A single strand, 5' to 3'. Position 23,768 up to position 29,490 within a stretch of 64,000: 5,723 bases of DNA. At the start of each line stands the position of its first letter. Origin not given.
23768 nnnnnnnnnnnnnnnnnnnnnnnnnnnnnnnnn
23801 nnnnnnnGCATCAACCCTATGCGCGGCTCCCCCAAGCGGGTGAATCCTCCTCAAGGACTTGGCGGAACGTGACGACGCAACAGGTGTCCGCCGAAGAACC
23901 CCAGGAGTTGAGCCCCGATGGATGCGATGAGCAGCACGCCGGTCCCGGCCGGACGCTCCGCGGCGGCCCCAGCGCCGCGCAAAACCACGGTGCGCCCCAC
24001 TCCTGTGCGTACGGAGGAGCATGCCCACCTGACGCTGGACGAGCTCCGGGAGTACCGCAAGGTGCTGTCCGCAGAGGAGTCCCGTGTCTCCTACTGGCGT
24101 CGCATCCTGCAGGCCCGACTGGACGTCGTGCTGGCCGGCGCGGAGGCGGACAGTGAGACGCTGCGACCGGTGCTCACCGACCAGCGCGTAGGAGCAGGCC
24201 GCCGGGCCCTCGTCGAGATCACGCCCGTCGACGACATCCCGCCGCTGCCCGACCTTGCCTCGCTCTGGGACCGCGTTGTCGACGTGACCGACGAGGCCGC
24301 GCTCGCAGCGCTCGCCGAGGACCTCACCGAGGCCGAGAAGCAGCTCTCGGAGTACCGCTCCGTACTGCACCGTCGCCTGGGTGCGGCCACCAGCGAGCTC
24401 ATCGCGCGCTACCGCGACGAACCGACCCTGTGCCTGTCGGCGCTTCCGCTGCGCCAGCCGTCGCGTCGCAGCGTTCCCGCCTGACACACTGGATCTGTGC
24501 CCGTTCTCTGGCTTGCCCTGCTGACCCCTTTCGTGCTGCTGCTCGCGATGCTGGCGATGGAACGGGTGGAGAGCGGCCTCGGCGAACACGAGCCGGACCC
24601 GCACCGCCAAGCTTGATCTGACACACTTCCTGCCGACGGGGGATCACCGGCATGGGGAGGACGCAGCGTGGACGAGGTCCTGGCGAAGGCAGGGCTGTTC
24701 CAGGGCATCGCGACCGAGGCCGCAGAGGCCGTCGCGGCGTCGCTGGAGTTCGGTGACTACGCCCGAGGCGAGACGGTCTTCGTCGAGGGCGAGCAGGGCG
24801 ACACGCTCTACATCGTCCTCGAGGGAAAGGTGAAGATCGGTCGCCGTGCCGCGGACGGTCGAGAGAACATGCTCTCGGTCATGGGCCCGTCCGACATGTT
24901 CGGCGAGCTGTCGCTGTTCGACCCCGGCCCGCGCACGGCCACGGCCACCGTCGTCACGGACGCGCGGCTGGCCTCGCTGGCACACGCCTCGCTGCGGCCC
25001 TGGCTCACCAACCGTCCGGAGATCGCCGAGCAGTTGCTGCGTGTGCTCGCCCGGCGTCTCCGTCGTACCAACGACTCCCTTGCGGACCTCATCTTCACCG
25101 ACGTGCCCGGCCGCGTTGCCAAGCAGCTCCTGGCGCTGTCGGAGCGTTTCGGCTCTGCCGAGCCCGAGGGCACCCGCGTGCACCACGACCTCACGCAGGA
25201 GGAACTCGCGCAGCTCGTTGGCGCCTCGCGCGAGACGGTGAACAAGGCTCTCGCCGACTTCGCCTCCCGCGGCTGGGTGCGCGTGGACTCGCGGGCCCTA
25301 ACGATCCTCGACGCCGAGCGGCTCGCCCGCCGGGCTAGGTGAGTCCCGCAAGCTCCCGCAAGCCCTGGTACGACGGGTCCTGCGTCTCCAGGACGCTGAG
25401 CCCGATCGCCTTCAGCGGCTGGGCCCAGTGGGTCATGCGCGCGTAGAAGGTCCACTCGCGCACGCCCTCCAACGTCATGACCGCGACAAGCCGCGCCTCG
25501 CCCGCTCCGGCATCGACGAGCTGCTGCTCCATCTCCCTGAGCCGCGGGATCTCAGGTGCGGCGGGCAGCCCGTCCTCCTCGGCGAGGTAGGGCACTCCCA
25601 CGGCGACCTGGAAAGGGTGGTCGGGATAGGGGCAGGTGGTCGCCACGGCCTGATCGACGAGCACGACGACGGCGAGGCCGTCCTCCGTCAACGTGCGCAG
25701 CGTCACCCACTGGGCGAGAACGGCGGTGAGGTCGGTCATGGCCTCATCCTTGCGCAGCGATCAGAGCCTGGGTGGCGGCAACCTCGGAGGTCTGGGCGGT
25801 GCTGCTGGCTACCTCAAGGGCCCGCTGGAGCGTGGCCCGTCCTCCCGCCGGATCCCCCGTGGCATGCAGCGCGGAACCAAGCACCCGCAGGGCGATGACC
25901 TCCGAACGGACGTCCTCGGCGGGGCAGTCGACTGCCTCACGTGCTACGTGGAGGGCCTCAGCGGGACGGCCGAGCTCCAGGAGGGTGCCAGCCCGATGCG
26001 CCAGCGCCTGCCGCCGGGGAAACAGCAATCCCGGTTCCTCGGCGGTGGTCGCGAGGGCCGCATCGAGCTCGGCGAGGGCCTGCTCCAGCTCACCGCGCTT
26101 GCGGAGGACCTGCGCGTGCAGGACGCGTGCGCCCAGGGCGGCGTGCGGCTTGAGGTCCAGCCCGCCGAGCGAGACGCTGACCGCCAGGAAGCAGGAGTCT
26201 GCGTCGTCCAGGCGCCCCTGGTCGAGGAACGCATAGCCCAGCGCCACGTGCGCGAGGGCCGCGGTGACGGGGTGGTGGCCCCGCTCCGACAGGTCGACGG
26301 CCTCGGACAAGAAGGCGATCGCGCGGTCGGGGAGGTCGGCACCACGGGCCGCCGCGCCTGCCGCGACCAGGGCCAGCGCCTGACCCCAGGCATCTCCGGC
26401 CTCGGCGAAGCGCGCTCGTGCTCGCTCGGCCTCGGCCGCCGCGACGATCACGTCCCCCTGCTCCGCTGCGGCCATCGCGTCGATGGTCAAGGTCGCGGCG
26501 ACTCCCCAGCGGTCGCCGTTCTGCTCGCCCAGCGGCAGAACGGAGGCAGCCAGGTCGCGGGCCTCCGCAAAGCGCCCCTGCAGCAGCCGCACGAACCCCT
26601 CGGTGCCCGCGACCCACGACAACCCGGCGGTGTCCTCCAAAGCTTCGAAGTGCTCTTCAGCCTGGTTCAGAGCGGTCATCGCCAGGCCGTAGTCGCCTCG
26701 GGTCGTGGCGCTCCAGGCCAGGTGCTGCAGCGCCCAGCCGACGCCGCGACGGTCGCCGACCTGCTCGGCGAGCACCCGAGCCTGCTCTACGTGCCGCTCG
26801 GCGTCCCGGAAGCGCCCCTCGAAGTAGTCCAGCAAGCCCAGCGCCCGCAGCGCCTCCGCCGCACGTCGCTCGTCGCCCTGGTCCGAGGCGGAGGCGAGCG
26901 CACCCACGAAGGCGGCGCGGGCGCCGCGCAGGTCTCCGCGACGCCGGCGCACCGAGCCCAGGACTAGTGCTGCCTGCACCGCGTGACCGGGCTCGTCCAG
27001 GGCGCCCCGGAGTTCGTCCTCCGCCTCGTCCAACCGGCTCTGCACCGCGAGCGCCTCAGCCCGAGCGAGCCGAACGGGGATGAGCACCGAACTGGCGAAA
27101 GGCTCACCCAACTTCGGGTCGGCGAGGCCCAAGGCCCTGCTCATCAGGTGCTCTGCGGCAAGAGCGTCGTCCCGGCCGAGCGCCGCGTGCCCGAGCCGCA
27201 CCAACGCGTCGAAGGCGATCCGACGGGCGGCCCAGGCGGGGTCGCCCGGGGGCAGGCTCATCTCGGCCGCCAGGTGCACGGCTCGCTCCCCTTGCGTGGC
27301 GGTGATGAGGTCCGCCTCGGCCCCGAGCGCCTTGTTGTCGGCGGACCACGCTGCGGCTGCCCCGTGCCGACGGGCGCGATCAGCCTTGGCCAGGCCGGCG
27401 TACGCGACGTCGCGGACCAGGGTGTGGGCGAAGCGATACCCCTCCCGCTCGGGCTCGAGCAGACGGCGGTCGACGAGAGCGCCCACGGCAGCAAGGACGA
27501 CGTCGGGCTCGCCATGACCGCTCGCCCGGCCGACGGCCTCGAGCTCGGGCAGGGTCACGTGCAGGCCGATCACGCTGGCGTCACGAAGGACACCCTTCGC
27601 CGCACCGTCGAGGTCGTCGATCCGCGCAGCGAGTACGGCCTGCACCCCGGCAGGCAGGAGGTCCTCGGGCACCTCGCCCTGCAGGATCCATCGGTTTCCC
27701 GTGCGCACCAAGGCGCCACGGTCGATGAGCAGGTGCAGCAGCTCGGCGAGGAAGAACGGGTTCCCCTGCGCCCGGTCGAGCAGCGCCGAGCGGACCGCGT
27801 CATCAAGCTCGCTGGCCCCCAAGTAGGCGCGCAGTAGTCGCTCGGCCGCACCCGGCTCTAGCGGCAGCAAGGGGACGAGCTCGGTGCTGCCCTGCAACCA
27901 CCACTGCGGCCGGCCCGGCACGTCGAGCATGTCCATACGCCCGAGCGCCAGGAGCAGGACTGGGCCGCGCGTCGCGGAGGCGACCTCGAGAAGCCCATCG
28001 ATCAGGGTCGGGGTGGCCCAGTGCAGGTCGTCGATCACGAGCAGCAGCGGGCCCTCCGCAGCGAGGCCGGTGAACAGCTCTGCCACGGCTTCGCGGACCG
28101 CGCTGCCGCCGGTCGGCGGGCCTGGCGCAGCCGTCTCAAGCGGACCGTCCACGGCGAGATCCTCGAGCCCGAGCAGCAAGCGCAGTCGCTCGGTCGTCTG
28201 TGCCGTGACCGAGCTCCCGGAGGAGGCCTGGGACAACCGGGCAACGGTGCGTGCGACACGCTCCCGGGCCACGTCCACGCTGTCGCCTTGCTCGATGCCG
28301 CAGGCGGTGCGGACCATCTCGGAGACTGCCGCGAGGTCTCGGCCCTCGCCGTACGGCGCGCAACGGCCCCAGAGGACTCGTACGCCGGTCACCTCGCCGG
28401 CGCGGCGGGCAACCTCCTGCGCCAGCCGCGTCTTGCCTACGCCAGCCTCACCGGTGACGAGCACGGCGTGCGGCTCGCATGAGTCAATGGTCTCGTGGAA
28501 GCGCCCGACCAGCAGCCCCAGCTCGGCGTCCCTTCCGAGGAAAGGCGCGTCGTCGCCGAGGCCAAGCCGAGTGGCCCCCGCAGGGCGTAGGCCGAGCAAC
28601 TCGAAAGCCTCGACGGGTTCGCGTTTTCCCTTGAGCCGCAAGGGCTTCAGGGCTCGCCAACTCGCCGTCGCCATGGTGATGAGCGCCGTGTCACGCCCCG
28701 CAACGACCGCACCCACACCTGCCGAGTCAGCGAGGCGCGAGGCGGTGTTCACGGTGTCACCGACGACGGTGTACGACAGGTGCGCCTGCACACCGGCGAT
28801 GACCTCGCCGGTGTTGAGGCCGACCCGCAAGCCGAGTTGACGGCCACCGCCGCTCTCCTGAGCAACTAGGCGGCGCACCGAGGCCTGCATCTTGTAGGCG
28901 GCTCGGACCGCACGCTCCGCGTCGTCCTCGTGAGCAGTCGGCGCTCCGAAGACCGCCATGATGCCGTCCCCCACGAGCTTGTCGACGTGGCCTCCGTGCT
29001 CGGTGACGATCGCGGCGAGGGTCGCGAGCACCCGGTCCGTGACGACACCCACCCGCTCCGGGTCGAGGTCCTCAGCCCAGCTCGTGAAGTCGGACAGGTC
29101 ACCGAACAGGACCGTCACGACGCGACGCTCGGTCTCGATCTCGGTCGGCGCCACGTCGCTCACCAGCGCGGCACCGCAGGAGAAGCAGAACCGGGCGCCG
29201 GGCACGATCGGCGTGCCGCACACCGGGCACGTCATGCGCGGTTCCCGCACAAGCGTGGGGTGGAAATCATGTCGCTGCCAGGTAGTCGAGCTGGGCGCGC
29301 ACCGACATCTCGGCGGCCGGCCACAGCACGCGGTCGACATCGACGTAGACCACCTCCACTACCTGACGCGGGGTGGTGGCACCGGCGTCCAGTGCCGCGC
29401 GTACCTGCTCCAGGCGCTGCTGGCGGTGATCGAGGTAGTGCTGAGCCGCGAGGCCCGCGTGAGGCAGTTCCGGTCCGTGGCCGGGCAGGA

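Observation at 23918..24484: RsiG-like protein with one canonical and one degenerate c-di-GMP-binding motif, next to crp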

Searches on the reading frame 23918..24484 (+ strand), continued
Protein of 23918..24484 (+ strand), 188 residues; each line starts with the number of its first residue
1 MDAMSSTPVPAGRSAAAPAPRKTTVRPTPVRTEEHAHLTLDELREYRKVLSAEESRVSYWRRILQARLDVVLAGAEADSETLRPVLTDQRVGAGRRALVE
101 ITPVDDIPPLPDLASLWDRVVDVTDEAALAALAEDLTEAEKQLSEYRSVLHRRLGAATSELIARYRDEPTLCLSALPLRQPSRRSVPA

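Call 47: list_cluster_members(proteins=[P0138, P0169, P0187, P0189, P0211, P0216, P0226, P0256, P0260, P0198])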
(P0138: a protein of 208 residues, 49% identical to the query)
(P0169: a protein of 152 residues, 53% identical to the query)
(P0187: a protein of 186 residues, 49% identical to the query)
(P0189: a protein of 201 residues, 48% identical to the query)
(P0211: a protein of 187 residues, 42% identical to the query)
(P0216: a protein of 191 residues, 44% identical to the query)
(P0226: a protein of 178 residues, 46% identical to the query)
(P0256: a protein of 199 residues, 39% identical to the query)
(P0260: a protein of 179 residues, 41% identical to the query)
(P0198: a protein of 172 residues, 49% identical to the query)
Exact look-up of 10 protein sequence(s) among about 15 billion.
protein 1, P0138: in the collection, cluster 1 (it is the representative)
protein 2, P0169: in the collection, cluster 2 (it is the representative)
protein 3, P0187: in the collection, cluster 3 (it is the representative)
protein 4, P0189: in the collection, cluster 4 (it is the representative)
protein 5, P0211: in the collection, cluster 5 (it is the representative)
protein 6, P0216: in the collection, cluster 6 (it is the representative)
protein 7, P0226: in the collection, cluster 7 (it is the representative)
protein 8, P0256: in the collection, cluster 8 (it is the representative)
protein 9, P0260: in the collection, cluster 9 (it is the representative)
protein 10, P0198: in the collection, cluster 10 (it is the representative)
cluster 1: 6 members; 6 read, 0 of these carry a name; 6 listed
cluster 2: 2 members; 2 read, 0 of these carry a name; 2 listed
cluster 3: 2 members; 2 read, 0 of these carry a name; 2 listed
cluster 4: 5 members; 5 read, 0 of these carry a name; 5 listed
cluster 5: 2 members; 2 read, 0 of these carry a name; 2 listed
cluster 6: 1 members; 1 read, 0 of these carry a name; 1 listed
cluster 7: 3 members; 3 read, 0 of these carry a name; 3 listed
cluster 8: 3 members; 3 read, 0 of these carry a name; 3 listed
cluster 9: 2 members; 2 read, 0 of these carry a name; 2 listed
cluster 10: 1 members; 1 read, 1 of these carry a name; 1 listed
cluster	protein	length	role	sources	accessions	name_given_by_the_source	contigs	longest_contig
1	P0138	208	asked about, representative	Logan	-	-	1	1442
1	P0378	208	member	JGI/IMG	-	-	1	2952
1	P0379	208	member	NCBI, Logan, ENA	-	-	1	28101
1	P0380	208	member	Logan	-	-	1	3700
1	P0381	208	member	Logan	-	-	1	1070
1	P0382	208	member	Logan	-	-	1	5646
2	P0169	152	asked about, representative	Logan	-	-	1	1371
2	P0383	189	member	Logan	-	-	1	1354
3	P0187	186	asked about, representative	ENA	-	-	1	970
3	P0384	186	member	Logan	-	-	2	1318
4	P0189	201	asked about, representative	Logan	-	-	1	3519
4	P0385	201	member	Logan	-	-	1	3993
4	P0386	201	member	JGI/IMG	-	-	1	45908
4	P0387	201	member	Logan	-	-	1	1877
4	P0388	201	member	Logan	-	-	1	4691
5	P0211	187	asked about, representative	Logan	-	-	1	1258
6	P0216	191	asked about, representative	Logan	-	-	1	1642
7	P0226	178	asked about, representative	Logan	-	-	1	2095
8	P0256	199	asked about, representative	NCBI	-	-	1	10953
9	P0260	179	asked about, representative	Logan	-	-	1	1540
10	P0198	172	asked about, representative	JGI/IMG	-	hypothetical protein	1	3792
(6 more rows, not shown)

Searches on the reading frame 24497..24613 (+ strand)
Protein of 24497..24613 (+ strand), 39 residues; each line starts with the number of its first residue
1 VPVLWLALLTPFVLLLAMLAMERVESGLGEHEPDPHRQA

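Call 68: search_protein_families(library=pfam, proteins=[window:24497-24613:+], max_evalue=0.01)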
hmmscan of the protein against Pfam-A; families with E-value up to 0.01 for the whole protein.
seq(39 aa): 0 families

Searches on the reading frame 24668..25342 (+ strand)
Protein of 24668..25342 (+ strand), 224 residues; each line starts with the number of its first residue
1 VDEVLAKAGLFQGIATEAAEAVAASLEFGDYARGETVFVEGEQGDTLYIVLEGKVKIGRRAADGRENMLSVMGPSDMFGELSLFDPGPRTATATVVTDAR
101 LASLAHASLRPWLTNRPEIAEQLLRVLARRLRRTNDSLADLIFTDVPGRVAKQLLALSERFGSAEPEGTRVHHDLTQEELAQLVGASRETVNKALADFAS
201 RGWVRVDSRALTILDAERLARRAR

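Call 4: search_protein_families(library=pfam, proteins=[window:24668-25342:+], max_evalue=0.01)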
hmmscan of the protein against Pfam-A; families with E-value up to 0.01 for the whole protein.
window:24668-25342:+ (224 aa): 9 families
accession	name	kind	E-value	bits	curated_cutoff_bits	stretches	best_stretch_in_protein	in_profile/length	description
PF00027.35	cNMP_binding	-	5.7e-24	84.4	27.5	1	31-110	4-83/89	Cyclic nucleotide-binding domain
PF13545.12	HTH_Crp_2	-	2.9e-18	66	27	1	148-221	1-69/70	Crp-like helix-turn-helix domain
PF25213.1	HVO_A0261_N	-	5e-06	26.7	35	1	175-209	25-59/86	HVO_A0261 N-terminal domain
PF00392.27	GntR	-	1.5e-05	25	27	1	172-209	21-59/64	Bacterial regulatory proteins, gntR family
PF00325.26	Crp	-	0.00013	22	21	1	175-202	3-30/32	Bacterial regulatory proteins, crp family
PF12802.13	MarR_2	-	0.00017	22.1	27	1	173-208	18-55/61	MarR family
PF13412.12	HTH_24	-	0.0012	18.8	21.9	1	175-205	18-48/48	Winged helix-turn-helix DNA-binding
PF04545.22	Sigma70_r4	-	0.0033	17.3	24.1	1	157-193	13-39/50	Sigma-70, region 4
PF01381.28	HTH_3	-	0.0058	17.1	23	0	170-193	5-28/55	Helix-turn-helix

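Call 5: search_protein_families(library=ncbifam, proteins=[window:24668-25342:+], max_evalue=0.01)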
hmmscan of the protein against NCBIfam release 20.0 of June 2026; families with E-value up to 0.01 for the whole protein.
window:24668-25342:+ (224 aa): 15 families
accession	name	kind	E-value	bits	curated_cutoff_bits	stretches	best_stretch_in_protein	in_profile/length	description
NF008732.0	PRK11753.1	equivalog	9.6e-32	110.2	266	1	24-215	21-212/214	cAMP-activated global transcriptional regulator CRP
NF053664.1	TransRegPtrACyano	equivalog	4e-18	65.5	300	1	45-211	28-187/196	Crp/Fnr family transcriptional regulator PtrA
NF052518.1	TransRegLdrP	equivalog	8.2e-18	65.1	300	1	31-223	4-188/195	transcriptional regulator LdrP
TIGR03697.1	NtcA_cyano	equivalog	1.3e-17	64.2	244.95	1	34-222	1-191/193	global nitrogen regulator NtcA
NF010499.0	PRK13918.1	equivalog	8.6e-17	61.3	274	1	28-221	14-199/205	CRP/FNR family transcriptional regulator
NF050806.1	TransRegFixKCaul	equivalog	1.1e-16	60.7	300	1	17-218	16-209/215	transcriptional regulator FixK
NF006901.0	PRK09392.1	equivalog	6.5e-16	58.4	211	1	7-223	11-221/236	transcriptional activator FtrB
NF045989.1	TransRegFnrLRhodb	equivalog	4e-12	45.9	300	1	28-222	38-234/245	transcriptional regulator FnrL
NF050815.1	TransActFtrBCaul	equivalog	3.6e-11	42.8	300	1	9-224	15-224/251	transcriptional activator FtrB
NF058543.1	ActPatMycb56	equivalog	6.5e-10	38.4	460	1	10-131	3-122/317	acetyltransferase Pat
NF008365.0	PRK11161.1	subfamily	1.7e-09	37.4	228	1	33-222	54-242/250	fumarate/nitrate reduction transcriptional regulator Fnr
TIGR03896.1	cyc_nuc_ocin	subfamily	3.1e-09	36.6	161.05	1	24-142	159-278/317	bacteriocin-type transport-associated protein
NF041163.2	encap_f2b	equivalog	3.1e-09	36.5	400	1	9-136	77-206/450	family 2B encapsulin nanocompartment shell protein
NF007707.0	PRK10402.1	subfamily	3.4e-07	30.1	180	1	21-156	26-161/226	transcriptional regulator YeiL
TIGR02018.2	his_ut_repres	equivalog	0.00032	20.2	220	1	177-213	26-62/226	histidine utilization transcriptional repressor HutC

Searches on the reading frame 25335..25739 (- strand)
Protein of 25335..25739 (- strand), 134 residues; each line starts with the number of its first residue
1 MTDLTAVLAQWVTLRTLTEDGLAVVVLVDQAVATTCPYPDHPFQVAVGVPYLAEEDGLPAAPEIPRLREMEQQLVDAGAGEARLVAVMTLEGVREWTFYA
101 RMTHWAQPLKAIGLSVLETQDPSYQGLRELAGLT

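Call 4: search_protein_families(library=pfam, proteins=[window:25335-25739:-], max_evalue=0.01)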
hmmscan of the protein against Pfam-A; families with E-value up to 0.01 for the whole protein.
window:25335-25739:- (134 aa): 1 family
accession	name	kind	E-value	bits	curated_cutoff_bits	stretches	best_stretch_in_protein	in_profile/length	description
PF05117.17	DUF695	-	4.4e-10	40.4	23.1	1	10-103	2-97/134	Family of unknown function (DUF695)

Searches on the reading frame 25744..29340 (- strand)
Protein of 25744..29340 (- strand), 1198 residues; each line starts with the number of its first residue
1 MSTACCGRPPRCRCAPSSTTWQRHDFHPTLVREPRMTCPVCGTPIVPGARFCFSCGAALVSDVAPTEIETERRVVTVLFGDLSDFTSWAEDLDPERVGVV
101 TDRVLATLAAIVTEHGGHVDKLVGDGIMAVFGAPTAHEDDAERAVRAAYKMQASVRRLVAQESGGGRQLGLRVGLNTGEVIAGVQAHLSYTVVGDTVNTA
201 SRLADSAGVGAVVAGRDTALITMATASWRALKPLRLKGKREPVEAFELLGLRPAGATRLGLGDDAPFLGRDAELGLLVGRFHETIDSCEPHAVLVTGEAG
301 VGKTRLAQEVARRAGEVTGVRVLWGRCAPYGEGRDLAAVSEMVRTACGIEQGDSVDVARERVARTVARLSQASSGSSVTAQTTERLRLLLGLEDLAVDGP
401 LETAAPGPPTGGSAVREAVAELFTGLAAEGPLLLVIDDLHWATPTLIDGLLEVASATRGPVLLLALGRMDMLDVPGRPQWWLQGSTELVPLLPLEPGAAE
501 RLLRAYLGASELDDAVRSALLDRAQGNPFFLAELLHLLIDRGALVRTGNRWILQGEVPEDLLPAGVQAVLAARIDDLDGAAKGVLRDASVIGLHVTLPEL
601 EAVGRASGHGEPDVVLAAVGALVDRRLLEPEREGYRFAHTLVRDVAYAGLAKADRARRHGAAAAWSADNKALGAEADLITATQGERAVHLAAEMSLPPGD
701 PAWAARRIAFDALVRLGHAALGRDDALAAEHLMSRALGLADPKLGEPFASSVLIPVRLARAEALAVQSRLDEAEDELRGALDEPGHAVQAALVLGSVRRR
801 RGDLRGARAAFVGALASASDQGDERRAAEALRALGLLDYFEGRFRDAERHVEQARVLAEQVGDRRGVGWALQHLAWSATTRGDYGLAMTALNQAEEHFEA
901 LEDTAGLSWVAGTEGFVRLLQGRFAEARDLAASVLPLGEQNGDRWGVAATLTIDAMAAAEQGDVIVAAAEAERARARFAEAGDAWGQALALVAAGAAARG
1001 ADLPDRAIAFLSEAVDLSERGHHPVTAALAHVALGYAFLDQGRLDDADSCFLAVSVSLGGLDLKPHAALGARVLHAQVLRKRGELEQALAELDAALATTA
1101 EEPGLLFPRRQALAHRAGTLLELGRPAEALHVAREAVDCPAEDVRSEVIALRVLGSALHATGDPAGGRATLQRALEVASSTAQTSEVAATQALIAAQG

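Call 50: search_protein_families(library=pfam, proteins=[window:25744-29340:-], max_evalue=0.001)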
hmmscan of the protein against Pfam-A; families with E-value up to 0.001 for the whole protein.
window:25744-29340:- (1198 aa): 10 families
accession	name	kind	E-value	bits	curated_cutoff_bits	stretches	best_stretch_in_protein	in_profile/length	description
PF13191.12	AAA_16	-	1.1e-19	72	32.6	1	266-453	1-158/167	AAA ATPase domain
PF00211.25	Guanylate_cyc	-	3.5e-19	69.5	21.9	1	74-241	8-175/183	Adenylate and Guanylate cyclase catalytic domain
PF13424.12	TPR_12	-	1.1e-17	64.4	30.1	2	841-899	16-76/77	Tetratricopeptide repeat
PF17874.7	TPR_MalT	-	1.3e-08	34.9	45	1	767-897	60-190/336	MalT-like TPR region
PF07719.23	TPR_2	-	5.2e-07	29.7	27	0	828-858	1-31/34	Tetratricopeptide repeat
PF13240.11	Zn_Ribbon_1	-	1.8e-06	28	25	1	38-59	2-23/23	zinc-ribbon domain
PF13181.12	TPR_8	-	6.9e-06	26.3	25.7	0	1030-1052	3-25/34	Tetratricopeptide repeat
PF13401.12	AAA_22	-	1.4e-05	25.8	27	1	293-453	8-107/130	AAA domain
PF13248.11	Zn_ribbon_3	-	8.2e-05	22.4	27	1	37-57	4-24/26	zinc-ribbon domain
PF13432.12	TPR_16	-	0.00028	21.7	32.7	0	1120-1176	7-59/65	Tetratricopeptide repeat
